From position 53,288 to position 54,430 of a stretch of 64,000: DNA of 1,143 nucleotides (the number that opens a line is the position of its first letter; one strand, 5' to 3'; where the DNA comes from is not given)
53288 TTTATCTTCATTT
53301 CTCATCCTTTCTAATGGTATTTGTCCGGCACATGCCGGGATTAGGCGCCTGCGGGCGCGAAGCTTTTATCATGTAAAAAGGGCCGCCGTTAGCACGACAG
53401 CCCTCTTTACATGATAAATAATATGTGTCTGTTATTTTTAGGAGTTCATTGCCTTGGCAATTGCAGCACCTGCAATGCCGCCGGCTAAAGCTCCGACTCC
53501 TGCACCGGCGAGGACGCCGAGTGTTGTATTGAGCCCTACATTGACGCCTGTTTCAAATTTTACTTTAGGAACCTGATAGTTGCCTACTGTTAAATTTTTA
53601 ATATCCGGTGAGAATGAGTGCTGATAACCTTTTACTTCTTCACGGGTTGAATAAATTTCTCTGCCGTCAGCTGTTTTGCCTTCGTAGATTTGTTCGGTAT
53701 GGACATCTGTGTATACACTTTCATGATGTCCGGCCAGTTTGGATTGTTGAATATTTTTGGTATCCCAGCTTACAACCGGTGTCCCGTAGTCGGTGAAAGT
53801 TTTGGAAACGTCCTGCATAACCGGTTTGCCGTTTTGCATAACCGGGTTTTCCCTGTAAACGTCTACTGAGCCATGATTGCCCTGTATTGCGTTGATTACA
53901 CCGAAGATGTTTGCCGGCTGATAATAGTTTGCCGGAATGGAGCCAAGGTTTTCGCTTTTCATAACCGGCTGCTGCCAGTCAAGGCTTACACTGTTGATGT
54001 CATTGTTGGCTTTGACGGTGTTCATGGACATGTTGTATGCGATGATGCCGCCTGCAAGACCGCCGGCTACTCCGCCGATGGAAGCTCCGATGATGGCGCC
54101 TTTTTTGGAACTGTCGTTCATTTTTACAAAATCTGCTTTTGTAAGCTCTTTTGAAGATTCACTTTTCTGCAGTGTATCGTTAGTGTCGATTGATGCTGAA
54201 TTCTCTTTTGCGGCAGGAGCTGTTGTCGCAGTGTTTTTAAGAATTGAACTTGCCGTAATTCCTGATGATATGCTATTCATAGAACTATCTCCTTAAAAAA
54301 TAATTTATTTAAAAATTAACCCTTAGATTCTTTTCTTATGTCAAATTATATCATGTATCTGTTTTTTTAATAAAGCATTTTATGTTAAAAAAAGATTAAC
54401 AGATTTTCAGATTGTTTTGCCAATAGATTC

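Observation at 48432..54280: Tandem array of five paralogous glycine-zipper membrane proteins with a conserved N-terminal motif, matching no family I can name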

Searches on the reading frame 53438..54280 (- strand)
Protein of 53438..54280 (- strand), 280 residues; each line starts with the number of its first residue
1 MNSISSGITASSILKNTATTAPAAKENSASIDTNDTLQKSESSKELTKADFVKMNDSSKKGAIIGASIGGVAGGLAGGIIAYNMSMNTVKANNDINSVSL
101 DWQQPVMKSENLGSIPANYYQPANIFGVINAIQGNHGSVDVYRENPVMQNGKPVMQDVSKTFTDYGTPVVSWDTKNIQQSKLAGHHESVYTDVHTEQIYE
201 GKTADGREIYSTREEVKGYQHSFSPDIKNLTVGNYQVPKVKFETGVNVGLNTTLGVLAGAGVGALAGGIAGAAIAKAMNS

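Call 3: search_protein_families(library=pfam, proteins=[window:53438-54280:-], max_evalue=1)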
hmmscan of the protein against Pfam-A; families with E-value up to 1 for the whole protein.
window:53438-54280:- (280 aa): 4 families
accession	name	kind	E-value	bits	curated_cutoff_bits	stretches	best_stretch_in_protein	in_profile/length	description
PF13488.11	Gly-zipper_Omp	-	0.00015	22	25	2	61-84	19-42/46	Glycine zipper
PF13441.11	Gly-zipper_YMGG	-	0.0029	17.7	28.9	1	59-78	25-44/45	YMGG-like Gly-zipper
PF05433.20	Rick_17kDa_Anti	-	0.004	17.5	24.2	1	59-80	21-42/43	Glycine zipper 2TM domain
PF10247.14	Romo1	-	0.068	14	27.6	1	56-86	4-34/66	Reactive mitochondrial oxygen species modulator 1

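Call 4: search_protein_families(library=ncbifam, proteins=[window:53438-54280:-], max_evalue=1)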
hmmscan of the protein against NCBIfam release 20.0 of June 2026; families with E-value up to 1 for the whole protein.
window:53438-54280:- (280 aa): 3 families
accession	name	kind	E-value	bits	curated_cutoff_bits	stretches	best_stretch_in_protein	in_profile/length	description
TIGR03789.1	pdsO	hypoth_equivalog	8.1e-05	22.4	152.2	1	21-93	15-88/243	sortase-associated OmpA-like protein PdsO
NF053611.1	YiaD_Gzip_OmpA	equivalog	0.0014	18.4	175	1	56-88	47-75/206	YiaD family glycine zipper/OmpA-like lipoprotein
NF053524.1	thylo_ssl2009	equivalog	0.0026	18.5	58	2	56-92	5-41/90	ssl2009 family thylakoid membrane protein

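Call 6: find_homologous_proteins(query=window:53438-54280:-)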
Query window:53438-54280:- (280 aa): 25 proteins with E <= 0.001 among 7168 candidates.
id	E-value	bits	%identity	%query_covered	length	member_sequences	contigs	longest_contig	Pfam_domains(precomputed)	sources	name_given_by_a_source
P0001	1.3e-176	603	100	100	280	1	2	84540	-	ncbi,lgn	-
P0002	4.6e-107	375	65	100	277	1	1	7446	PF13488.12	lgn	-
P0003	4.2e-100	352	56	91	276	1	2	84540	-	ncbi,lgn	-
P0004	5.3e-89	316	58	100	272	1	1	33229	PF10247.15,PF13488.12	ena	-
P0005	1.7e-88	314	55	100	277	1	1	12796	PF13488.12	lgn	-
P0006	1.7e-88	314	57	91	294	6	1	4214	PF13488.12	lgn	-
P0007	9.3e-87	309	54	91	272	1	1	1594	-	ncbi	-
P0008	1.7e-84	301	51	92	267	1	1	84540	-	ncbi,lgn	-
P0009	5.0e-82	293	50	91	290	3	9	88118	-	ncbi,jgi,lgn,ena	-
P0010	2.0e-79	285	52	100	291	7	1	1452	-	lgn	-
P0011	3.2e-73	264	52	100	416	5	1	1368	-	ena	-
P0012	1.2e-72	262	48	91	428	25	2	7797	PF13488.12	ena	-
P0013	5.1e-72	260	49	91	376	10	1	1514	PF13488.12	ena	-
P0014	7.3e-71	257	50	90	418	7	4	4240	-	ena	-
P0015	1.5e-69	252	49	90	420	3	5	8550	-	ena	-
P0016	7.5e-69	250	51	100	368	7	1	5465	PF13488.12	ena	-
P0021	2.4e-43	166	43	77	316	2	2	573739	-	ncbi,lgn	-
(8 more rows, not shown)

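Call 8: find_encoding_contigs(protein=P0021, flank=10000, max_places=3)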
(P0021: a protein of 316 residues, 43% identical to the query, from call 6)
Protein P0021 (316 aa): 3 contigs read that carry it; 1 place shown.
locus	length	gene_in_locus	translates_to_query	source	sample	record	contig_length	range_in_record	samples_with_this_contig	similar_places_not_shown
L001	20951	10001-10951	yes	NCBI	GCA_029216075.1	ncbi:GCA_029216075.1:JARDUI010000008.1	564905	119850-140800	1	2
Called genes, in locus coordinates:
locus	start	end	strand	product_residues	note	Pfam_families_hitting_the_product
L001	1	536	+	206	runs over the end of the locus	PF03703:bPH_2, PF09851:SHOCT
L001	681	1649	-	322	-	PF02353:CMAS, PF07021:MetW, PF13489:Methyltransf_23, PF08241:Methyltransf_11, PF08242:Methyltransf_12, PF13649:Methyltransf_25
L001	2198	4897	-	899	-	PF01326:PPDK_N, PF27448:Rph_4th, PF00391:PEP-utilizers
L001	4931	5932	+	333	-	PF00092:VWA, PF25106:VWA_4 (weak)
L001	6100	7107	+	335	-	-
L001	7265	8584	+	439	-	PF07690:MFS_1, PF00083:Sugar_tr, PF12832:MFS_1_like (weak), PF07690:MFS_1 (weak)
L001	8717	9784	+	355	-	-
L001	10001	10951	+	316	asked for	-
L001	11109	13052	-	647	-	-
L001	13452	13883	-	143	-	PF00583:Acetyltransf_1, PF13508:Acetyltransf_7 (weak)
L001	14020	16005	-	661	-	PF00092:VWA, PF13519:VWA_2, PF13768:VWA_3, PF02146:SIR2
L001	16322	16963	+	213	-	PF13489:Methyltransf_23, PF13847:Methyltransf_31, PF08241:Methyltransf_11, PF08242:Methyltransf_12, PF13649:Methyltransf_25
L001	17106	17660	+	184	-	-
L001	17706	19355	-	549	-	PF00485:PRK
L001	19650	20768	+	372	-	-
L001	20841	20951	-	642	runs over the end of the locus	PF13414:TPR_11 (faint), PF07719:TPR_2 (faint), PF03415:Peptidase_C11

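Call 9: find_encoding_contigs(protein=P0009, flank=10000, max_places=4)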
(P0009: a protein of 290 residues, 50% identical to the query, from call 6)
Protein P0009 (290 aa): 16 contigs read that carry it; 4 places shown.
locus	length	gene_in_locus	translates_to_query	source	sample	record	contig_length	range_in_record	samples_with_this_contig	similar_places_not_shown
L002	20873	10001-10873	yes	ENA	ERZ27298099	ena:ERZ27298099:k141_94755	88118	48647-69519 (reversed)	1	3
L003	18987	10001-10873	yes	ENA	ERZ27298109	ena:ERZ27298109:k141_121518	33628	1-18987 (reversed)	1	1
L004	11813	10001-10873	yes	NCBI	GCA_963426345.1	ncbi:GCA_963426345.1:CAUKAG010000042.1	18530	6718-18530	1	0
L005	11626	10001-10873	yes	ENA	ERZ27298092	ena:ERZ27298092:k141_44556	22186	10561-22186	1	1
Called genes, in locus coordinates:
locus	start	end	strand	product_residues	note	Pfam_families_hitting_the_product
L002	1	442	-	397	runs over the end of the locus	PF00079:Serpin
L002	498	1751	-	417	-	PF00079:Serpin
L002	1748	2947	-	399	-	PF00079:Serpin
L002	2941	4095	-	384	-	PF01820:Dala_Dala_lig_N, PF02786:CPSase_L_D2, PF07478:Dala_Dala_lig_C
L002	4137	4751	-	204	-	PF01966:HD (weak)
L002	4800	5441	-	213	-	-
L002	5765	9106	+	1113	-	PF02922:CBM_48 (weak), PF00128:Alpha-amylase (faint), PF02806:Alpha-amylase_C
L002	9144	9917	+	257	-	PF00588:SpoU_methylase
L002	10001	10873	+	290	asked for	-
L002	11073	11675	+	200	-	PF01712:dNK, PF13238:AAA_18 (faint)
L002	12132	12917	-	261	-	PF03602:Cons_hypoth95 (faint), PF01555:N6_N4_Mtase, PF01170:UPF0020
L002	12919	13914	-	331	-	PF02729:OTCace_N, PF00185:OTCace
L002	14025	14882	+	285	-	PF00890:FAD_binding_2 (faint), PF01134:GIDA (faint), PF01266:DAO (faint), PF07992:Pyr_redox_2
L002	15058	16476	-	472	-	PF11737:DUF3300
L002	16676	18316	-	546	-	PF11737:DUF3300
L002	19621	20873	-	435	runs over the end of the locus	PF02040:ArsB, PF03600:CitMHS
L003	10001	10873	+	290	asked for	-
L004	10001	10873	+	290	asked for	-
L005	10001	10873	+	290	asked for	-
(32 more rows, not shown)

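Call 14: find_related_loci(query=A3, collection=genome_contigs, flank=10000)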
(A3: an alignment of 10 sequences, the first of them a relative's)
Query A3 (280 aa) in genome_contigs; peptide patterns used: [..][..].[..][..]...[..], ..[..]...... (x = any residue, [..] = any of these).
91 stretches matched a pattern; 6 encode a relative of the query (tblastn E <= 1e-3); 6 distinct loci.
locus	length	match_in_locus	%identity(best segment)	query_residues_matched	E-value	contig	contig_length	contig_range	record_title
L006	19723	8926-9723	58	1-256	4e-77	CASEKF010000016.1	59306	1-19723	uncultured bacterium isolate CO.B36.metabat-bins.133 genome assembly, contig: CO.B36.metabat-bins.133.fa_k141_18788558,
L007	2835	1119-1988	52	1-279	1e-77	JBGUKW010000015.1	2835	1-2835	MAG: Candidatus Xenobia bacterium isolate ruminal_MAG_271 ruminal_MAG_271_contig_0015, whole genome shotgun sequence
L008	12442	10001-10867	51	1-279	5e-75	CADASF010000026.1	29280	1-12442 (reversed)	uncultured bacterium isolate RUG13580 genome assembly, contig: RUG13580_asm_26, whole genome shotgun sequence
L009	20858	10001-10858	52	1-279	2e-65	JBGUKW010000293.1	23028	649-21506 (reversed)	MAG: Candidatus Xenobia bacterium isolate ruminal_MAG_271 ruminal_MAG_271_contig_0293, whole genome shotgun sequence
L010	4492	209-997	48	1-256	4e-63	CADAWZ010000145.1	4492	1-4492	uncultured bacterium isolate RUG13696 genome assembly, contig: RUG13696_asm_145, whole genome shotgun sequence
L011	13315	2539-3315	50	1-252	8e-62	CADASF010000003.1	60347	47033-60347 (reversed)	uncultured bacterium isolate RUG13580 genome assembly, contig: RUG13580_asm_3, whole genome shotgun sequence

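Call 20: find_encoding_contigs(protein=P0001, flank=2000, max_places=2)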
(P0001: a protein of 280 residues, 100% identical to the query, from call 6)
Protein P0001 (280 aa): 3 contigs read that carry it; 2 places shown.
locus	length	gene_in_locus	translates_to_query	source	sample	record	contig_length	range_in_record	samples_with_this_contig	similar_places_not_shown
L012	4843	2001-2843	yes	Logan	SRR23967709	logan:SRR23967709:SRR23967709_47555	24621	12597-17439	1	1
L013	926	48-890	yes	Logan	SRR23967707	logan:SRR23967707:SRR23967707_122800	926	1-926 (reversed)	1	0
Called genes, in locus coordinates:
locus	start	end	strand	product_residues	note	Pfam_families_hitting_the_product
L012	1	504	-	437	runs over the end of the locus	PF13181:TPR_8 (faint), PF14938:SNAP (weak), PF13424:TPR_12 (weak)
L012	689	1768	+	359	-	PF00266:Aminotran_5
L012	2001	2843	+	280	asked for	-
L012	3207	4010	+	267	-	-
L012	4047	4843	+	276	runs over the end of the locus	-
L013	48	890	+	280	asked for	-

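Call 21: find_homologous_proteins(query=A4, max_evalue=0.001)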
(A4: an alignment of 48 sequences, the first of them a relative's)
Query A4 (48 sequences) (280 aa, profile of the alignment): 23 proteins with E <= 0.001 among 8000 candidates.
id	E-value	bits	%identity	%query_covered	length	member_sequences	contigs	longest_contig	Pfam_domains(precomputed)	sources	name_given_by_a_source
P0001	1.5e-101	357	100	100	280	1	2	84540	-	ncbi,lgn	-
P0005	5.4e-101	356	55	100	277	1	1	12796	PF13488.12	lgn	-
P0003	5.7e-99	349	56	91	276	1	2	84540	-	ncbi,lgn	-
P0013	7.7e-99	349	49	91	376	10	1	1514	PF13488.12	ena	-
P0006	5.4e-98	346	57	91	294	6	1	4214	PF13488.12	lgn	-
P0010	1.4e-97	345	52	100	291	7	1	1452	-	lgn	-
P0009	2.0e-97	344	50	91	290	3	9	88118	-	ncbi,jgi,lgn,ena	-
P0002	4.1e-97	343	65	100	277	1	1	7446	PF13488.12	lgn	-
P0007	4.7e-97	343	54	91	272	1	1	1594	-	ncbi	-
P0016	6.1e-97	342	51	100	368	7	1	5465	PF13488.12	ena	-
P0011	1.3e-93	331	52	100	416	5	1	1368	-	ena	-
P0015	4.2e-93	330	49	90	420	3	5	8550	-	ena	-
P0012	9.0e-93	329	48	91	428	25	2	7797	PF13488.12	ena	-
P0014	2.3e-92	327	50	90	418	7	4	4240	-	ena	-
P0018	1.7e-87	311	44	98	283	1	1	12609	-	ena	-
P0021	2.3e-87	311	43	77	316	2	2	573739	-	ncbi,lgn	-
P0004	2.6e-84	301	58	100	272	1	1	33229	PF10247.15,PF13488.12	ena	-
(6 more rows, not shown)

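Call 30: predict_structure(alignment_id=A4)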
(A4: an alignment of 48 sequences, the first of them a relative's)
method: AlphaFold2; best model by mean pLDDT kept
length: 280 residues; sequences in the alignment: 48
mean_pLDDT: 82.8   pTM: 0.59
mean pLDDT of the five models: 82.8, 81.5, 79.6, 79.4, 73.8
residues with pLDDT >= 90: 148; 70-90: 67; 50-70: 35; < 50: 30
segments of 3 or more residues with pLDDT < 50: 1-5, 22-27, 30-41
pLDDT, mean of each block of 10 residues (from residue 1): 50 51 49 47 50 73 80 86 91 97 98 97 69 77 98 98 98 98 98 97 96 96 98 98 91 84 79 76
secondary structure, 60 per line:
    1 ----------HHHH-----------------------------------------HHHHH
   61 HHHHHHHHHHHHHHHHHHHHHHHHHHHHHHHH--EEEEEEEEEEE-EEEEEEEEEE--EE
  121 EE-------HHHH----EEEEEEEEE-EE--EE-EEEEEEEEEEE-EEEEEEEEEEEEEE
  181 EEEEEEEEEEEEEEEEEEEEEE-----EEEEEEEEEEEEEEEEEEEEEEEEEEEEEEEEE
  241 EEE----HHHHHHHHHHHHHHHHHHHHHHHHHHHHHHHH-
elements in order: H11-14 H56-92 E95-105 E107-116 E119-122 H130-133 E138-146 E155-165 E167-202 E208-243 H248-279

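Call 42: search_solved_structures(query=A4, max_evalue=1)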
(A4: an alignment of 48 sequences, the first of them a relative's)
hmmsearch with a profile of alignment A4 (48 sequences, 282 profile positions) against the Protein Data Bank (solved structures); distinct sequences matched with E-value up to 1: 30.
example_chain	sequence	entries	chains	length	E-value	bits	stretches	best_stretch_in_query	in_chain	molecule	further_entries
7umq_J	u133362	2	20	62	0.011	18.2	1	56-89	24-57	Major prion protein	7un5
6uur_A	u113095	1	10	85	0.073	15.6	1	56-90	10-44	Major prion protein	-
8dja_A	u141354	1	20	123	0.094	15.2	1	57-92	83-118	Major prion protein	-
7rl4_A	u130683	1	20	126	0.23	13.9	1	56-89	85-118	Major prion protein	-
2lej_A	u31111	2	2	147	0.24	13.9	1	56-90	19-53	Major prion protein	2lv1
4v6i_Bt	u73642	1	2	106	0.35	13.3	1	62-95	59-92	60S acidic ribosomal protein rpP11 (P1)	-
2ww9_B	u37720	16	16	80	0.36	13.3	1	26-83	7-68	PROTEIN TRANSPORT PROTEIN SSS1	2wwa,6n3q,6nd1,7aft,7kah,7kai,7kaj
8wzx_A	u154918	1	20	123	0.37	13.3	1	56-89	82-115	Major prion protein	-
1xu0_A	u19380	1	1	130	0.37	13.3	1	57-85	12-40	prion protein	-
4yxl_A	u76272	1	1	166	0.38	13.3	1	56-90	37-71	Major prion protein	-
5dge_p1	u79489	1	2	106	0.39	13.2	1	63-95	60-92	60S acidic ribosomal protein P1-alpha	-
1fkc_A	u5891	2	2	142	0.49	12.9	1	56-90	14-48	PRION PROTEIN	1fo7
3wxx_B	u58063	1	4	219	0.51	12.8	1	15-86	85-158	AopB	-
2mv8_A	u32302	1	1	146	0.52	12.8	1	56-90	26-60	Major prion protein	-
3haf_A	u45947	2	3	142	0.61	12.6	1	56-90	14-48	Major prion protein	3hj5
4v8t_r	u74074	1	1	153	0.91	12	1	63-95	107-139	RIBOSOMAL PROTEIN P1 ALPHA,Large ribosomal subunit protein P1A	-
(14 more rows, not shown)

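Call 51: find_related_loci(query=A3, collection=metagenome_contigs, flank=8000)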
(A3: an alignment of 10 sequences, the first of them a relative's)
Query A3 (280 aa) in metagenome_contigs; peptide patterns used: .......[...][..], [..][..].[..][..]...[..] (x = any residue, [..] = any of these).
125 stretches matched a pattern; 2 encode a relative of the query (tblastn E <= 1e-3); 2 distinct loci.
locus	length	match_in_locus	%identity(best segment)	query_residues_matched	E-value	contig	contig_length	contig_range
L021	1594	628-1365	54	1-256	1e-79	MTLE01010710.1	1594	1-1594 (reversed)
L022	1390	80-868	49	1-256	2e-68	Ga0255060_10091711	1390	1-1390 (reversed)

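Call 69: search_protein_families(library=pfam, alignment_id=A4, max_evalue=0.01)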
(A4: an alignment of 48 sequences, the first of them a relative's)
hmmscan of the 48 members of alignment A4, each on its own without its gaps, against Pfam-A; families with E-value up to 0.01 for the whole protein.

A. member 1, P0001 (280 aa): 3 families
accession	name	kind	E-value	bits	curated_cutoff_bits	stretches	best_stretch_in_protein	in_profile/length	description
PF13488.11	Gly-zipper_Omp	-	0.00015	22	25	0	61-84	19-42/46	Glycine zipper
PF13441.11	Gly-zipper_YMGG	-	0.0029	17.7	28.9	1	59-78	25-44/45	YMGG-like Gly-zipper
PF05433.20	Rick_17kDa_Anti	-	0.004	17.5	24.2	0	59-80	21-42/43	Glycine zipper 2TM domain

B. families by the number of members that match (of 48 scanned): 14 families
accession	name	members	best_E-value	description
PF13488.11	Gly-zipper_Omp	19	1.2e-06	Glycine zipper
PF13441.11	Gly-zipper_YMGG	17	4.2e-06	YMGG-like Gly-zipper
PF05433.20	Rick_17kDa_Anti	7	0.0014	Glycine zipper 2TM domain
PF10247.14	Romo1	3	0.0002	Reactive mitochondrial oxygen species modulator 1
PF13436.11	Gly-zipper_OmpA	3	0.00055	Glycine-zipper domain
PF20721.2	C19orf12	2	0.0023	C19orf12-like protein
PF11981.13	DUF3482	2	0.0047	Domain of unknown function (DUF3482)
PF02466.24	Tim17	2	0.0055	Tim17/Tim22/Tim23/Pmp24 family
PF06897.17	DUF1269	1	0.0014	Protein of unknown function (DUF1269)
PF09849.14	DUF2076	1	0.0019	Uncharacterized protein conserved in bacteria (DUF2076)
PF14999.11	Shadoo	1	0.0021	Shadow of prion protein, neuroprotective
PF19180.5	DUF5862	1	0.0027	Family of unknown function (DUF5862)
PF17508.7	MccV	1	0.0034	Microcin V bacteriocin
PF21724.2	DUF6861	1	0.006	Family of unknown function (DUF6861)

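Call 72: search_protein_families(library=phrogs, proteins=[window:53438-54280:-], max_evalue=0.01)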
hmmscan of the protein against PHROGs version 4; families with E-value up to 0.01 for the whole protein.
window:53438-54280:- (280 aa): 0 families

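Call 73: search_protein_families(library=padloc, proteins=[window:53438-54280:-], max_evalue=0.01)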
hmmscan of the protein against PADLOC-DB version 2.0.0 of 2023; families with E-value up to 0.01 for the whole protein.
window:53438-54280:- (280 aa): 1 family
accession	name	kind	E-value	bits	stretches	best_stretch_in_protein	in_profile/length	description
PDLC01928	CARF7--CARF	-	0.0098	13.4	1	211-275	126-190/278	-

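Call 87: search_protein_families(library=pfam, proteins=[L008:7345-8685:-, L008:8899-9849:+, L001:8717-9784:+], max_evalue=0.01)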
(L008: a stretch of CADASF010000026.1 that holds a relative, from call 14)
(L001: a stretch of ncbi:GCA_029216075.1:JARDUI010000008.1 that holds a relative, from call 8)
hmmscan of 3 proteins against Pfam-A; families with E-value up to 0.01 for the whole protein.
L008:7345-8685:- (446 aa): 1 family
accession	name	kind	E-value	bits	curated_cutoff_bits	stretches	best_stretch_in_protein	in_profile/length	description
PF00082.27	Peptidase_S8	-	4.7e-59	200.5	21.8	1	157-427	1-288/288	Subtilase family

L008:8899-9849:+ (316 aa): 6 families
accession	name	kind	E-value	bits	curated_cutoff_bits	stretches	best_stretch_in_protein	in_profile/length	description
PF00301.25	Rubredoxin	-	5.6e-24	84.4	23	1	267-313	1-47/47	Rubredoxin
PF00753.33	Lactamase_B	-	8.5e-18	65.4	22.7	1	41-217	9-184/196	Metallo-beta-lactamase superfamily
PF21349.2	RUBY_RBDX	-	0.00054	19.8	26.5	0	268-278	1-11/30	Rubrerythrin, rubredoxin-like domain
PF12706.13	Lactamase_B_2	-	0.00092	19.3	27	1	87-161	27-111/200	Beta-lactamase superfamily domain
PF08271.17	Zn_Ribbon_TF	-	0.0057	16.6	29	0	263-285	15-37/43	TFIIB zinc-binding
PF16866.11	PHD_4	-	0.0064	16.9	30.6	0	263-306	23-64/65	PHD-finger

L001:8717-9784:+ (355 aa): 2 families
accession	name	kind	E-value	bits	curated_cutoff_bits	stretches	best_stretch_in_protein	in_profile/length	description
PF07737.17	ATLF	-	0.0015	18.7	27.4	0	237-343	116-191/193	Anthrax toxin lethal factor, N- and C-terminal domain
PF06167.18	Peptidase_M90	-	0.0032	17.5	26.2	1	235-346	150-242/243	Glucose-regulated metallo-peptidase M90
